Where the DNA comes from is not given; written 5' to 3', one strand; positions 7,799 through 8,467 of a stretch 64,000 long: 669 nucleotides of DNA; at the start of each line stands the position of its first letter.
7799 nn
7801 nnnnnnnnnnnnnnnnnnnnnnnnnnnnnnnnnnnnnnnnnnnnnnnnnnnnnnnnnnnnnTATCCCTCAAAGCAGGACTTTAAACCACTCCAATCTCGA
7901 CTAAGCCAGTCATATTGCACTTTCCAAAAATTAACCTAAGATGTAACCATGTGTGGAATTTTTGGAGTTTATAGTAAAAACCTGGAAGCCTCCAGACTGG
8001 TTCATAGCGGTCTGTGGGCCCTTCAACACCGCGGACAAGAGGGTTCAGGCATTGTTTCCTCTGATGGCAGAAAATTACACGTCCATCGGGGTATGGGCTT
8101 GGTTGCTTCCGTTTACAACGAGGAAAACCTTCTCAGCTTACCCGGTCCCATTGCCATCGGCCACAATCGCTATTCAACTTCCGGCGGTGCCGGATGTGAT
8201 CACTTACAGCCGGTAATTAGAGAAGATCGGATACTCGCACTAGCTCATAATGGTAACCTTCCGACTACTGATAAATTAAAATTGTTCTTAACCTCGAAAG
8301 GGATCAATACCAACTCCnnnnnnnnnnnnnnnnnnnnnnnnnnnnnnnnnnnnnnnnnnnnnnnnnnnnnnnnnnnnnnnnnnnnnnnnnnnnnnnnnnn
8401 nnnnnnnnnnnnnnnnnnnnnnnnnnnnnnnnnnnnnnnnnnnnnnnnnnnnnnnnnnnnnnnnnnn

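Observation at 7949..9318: purF split by a -1 frameshift at about 8303-8306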

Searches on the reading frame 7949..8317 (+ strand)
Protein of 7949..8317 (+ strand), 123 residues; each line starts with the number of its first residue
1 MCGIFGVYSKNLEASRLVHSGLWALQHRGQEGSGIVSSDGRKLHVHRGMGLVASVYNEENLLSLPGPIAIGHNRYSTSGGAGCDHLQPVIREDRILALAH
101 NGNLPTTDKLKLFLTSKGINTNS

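Call 5: search_protein_families(library=pfam, proteins=[window:7949-8317:+])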
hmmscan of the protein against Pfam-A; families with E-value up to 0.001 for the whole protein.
window:7949-8317:+ (123 aa): 1 family
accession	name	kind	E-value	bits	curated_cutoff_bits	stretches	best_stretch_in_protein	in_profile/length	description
PF13522.11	GATase_6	-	6.6e-07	29.9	27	1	65-120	9-63/130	Glutamine amidotransferase domain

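Call 15: find_encoding_contigs(protein=window:7949-8317:+, flank=2000, max_places=10)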
Protein window:7949-8317:+ (123 aa): no gene with exactly this product is on record in the collection.

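Call 16: list_cluster_members(proteins=[P0004, window:7949-8317:+, P0001, P0003])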
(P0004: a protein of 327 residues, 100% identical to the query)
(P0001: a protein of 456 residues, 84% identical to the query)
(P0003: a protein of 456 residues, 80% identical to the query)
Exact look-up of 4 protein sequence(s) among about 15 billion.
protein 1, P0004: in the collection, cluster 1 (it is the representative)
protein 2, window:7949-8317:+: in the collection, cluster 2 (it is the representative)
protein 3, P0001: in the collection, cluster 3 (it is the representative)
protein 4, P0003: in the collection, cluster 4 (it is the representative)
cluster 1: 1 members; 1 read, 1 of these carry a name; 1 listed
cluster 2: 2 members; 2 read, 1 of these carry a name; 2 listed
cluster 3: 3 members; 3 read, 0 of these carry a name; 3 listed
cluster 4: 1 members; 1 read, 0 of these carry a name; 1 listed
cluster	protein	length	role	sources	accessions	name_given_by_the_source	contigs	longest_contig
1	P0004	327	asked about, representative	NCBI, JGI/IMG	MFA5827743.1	MAG: amidophosphoribosyltransferase [Candidatus Shapirobacteria bacterium] | amidophosphoribosyltransferase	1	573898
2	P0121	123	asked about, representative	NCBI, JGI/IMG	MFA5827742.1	MAG: hypothetical protein WC841_00065 [Candidatus Shapirobacteria bacterium] | amidophosphoribosyltransferase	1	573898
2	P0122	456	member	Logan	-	-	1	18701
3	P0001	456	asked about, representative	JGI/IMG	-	-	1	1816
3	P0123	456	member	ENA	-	-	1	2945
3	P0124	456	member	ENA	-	-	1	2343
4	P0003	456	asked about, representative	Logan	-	-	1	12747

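Call 19: find_encoding_contigs(protein=P0122, flank=10000, max_places=10)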
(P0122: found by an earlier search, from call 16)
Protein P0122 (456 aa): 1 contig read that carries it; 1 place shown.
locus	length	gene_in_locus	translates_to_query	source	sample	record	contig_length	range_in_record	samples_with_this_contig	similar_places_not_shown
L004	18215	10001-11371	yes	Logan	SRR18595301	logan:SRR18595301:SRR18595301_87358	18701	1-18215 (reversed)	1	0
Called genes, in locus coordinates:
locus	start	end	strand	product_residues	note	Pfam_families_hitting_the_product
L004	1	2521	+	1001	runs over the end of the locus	?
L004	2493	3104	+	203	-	PF04203:Sortase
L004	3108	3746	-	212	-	PF13623:SurA_N_2 (faint), PF09312:SurA_N (weak), PF13624:SurA_N_3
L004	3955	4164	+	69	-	-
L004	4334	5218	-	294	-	-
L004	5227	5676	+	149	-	PF03449:GreA_GreB_N (weak), PF01272:GreA_GreB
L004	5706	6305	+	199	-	-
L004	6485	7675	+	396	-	PF04851:ResIII, PF00270:DEAD, PF00271:Helicase_C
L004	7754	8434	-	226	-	PF01569:PAP2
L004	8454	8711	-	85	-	PF14242:DUF4342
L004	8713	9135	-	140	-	-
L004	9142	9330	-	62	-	PF12844:HTH_19, PF13443:HTH_26 (weak), PF13560:HTH_31, PF01381:HTH_3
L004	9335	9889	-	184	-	PF13671:AAA_33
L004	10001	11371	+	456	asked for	PF13522:GATase_6, PF13537:GATase_7, PF00156:Pribosyltran (faint)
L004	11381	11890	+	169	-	-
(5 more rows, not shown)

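Call 33: search_solved_structures(query=P0122, show_alignments=2)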
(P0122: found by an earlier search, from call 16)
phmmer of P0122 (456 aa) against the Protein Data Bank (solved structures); distinct sequences matched with E-value up to 0.001: 13.
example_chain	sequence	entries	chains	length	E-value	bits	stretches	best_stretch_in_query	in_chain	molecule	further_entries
1ao0_A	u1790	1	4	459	1.6e-124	419.5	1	2-446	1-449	GLUTAMINE PHOSPHORIBOSYLPYROPHOSPHATE AMIDOTRANSFERASE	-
1gph_1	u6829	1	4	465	3.1e-124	418.6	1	2-446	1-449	GLUTAMINE PHOSPHORIBOSYL-PYROPHOSPHATE AMIDOTRANSFERASE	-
6lbp_A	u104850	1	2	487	1.2e-110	373.7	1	2-445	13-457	Amidophosphoribosyltransferase 2, chloroplastic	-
9q0n_A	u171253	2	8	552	2e-85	290.7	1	5-426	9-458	Amidophosphoribosyltransferase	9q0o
9q0m_A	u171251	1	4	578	2.5e-85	290.3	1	5-426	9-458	Amidophosphoribosyltransferase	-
8w7d_A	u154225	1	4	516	5e-72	246.5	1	1-428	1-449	Amidophosphoribosyltransferase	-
6czf_A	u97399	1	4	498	2.3e-71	244.4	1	2-428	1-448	Amidophosphoribosyltransferase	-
1ecb_A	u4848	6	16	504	2.4e-71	244.3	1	2-428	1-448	GLUTAMINE PHOSPHORIBOSYLPYROPHOSPHATE AMIDOTRANSFERASE | Amidophosphoribosyltransferase, PurF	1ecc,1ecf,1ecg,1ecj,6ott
1xff_A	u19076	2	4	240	9.4e-11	44.6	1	2-185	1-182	Glucosamine--fructose-6-phosphate aminotransferase [isomerizing]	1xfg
4amv_A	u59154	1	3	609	1.5e-10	43.9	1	1-185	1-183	GLUCOSAMINE--FRUCTOSE-6-PHOSPHATE AMINOTRANSFERASE [ISOMER IZING]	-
2j6h_A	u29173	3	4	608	8.4e-10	41.4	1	2-185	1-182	GLUCOSAMINE-FRUCTOSE-6-PHOSPHATE AMINOTRANSFERASE | GLUCOSAMINE--FRUCTOSE-6-PHOSPHATE AMINOTRANSFERASE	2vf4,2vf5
1jxa_A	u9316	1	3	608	8.4e-10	41.4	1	2-185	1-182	glucosamine 6-phosphate synthase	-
3ooj_A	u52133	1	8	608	5.4e-09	38.8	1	3-185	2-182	Glucosamine/fructose-6-phosphate aminotransferase, isomerizing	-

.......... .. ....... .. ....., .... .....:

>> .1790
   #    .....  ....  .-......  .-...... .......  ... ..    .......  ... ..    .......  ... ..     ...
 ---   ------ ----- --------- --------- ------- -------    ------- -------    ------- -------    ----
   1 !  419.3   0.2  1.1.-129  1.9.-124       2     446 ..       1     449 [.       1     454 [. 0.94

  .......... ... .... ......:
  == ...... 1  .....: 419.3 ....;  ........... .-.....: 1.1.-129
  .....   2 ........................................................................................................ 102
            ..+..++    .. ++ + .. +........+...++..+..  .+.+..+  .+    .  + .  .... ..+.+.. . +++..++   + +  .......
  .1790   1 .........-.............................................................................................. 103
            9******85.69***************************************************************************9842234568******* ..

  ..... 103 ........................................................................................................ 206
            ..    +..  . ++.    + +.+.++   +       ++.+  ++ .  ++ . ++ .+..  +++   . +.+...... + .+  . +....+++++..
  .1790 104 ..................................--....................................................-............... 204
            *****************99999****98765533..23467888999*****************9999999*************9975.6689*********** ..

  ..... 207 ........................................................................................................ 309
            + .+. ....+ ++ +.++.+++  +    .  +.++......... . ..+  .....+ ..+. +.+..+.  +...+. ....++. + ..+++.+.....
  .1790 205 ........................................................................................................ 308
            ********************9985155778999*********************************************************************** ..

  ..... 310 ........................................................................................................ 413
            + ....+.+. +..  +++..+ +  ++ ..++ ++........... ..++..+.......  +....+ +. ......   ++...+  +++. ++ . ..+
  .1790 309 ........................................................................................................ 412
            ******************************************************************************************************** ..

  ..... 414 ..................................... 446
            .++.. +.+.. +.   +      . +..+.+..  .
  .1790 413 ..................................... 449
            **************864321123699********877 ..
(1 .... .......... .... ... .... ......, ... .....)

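Call 36: find_related_loci(query=P0122, collection=genome_contigs, flank=10000)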
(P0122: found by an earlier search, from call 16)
Query P0122 (456 aa) in genome_contigs; peptide patterns used: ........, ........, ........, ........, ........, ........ (x = any residue, [..] = any of these).
600 stretches matched a pattern (row limit reached: there are more); 177 encode a relative of the query (tblastn E <= 1e-3); the best 80 are kept; 80 distinct loci.
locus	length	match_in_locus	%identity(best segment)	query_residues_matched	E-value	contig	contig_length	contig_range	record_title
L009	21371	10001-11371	48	1-456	1e-143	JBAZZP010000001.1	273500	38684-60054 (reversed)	MAG: Candidatus Margulisiibacteriota bacterium isolate SO_2017_GW3_19 scaffold_50_c1_OW296A_2017, whole genome shotgun s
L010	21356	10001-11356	49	1-444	2e-140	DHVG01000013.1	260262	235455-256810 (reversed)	MAG TPA_asm: Elusimicrobia bacterium UBA5214 UBA5214_contig_37, whole genome shotgun sequence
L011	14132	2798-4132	50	1-446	4e-137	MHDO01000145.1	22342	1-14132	MAG: Nitrospinae bacterium RIFCSPLOWO2_12_39_16 rifcsplowo2_12_sub10_scaffold_837, whole genome shotgun sequence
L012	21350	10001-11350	47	1-451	5e-134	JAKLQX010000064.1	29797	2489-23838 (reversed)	MAG: Candidatus Omnitrophota bacterium isolate bin S2.101 k141_399815, whole genome shotgun sequence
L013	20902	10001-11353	46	1-451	2e-133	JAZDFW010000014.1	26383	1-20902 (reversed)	MAG: Candidatus Omnitrophota bacterium isolate MEGAHIT-group-0.225 k141_4322916, whole genome shotgun sequence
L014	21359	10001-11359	46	1-456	3e-133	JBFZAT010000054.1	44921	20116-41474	MAG: Candidatus Omnitrophota bacterium isolate PPR_0474 k121_3990748, whole genome shotgun sequence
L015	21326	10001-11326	47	1-443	3e-133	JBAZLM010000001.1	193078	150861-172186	MAG: Candidatus Omnitrophota bacterium isolate SO_2017_LW4_169 scaffold_224_c1_LW137-91_2017, whole genome shotgun seque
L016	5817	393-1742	46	1-451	1e-132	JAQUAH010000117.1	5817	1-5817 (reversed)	MAG: Candidatus Omnitrophota bacterium isolate STC_8 NODE_38827_length_5817_cov_2.493322_Sandtown_C, whole genome shotgu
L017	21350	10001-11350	46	1-451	3e-132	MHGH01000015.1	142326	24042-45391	MAG: Omnitrophica WOR_2 bacterium RBG_13_41_10 RBG_13_scaffold_52, whole genome shotgun sequence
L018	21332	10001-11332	47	1-445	4e-131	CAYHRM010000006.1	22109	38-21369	MAG TPA_asm: uncultured Planctomycetales bacterium isolate ERP119705_co15_217 genome assembly, contig: NODE_2145_length_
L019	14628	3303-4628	47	1-443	7e-131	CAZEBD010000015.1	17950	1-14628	MAG TPA_asm: uncultured Planctomycetales bacterium isolate SRP192927_co7_238 genome assembly, contig: NODE_5721_length_1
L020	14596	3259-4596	46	1-447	1e-130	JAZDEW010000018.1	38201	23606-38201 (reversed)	MAG: Candidatus Omnitrophota bacterium isolate MEGAHIT-group-0.169 k141_9778312, whole genome shotgun sequence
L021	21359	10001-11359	46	1-454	2e-129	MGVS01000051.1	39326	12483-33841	MAG: Elusimicrobia bacterium RIFOXYD2_FULL_34_15 rifoxyd2_full_scaffold_263, whole genome shotgun sequence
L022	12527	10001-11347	46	1-451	4e-129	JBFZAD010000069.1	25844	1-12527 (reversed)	MAG: Candidatus Omnitrophota bacterium isolate PPR_0458 k121_4832459, whole genome shotgun sequence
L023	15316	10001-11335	45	1-446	8e-129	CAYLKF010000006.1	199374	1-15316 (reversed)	MAG TPA_asm: uncultured Pseudomonadota bacterium isolate binchicken_co105_414 genome assembly, contig: NODE_63_length_19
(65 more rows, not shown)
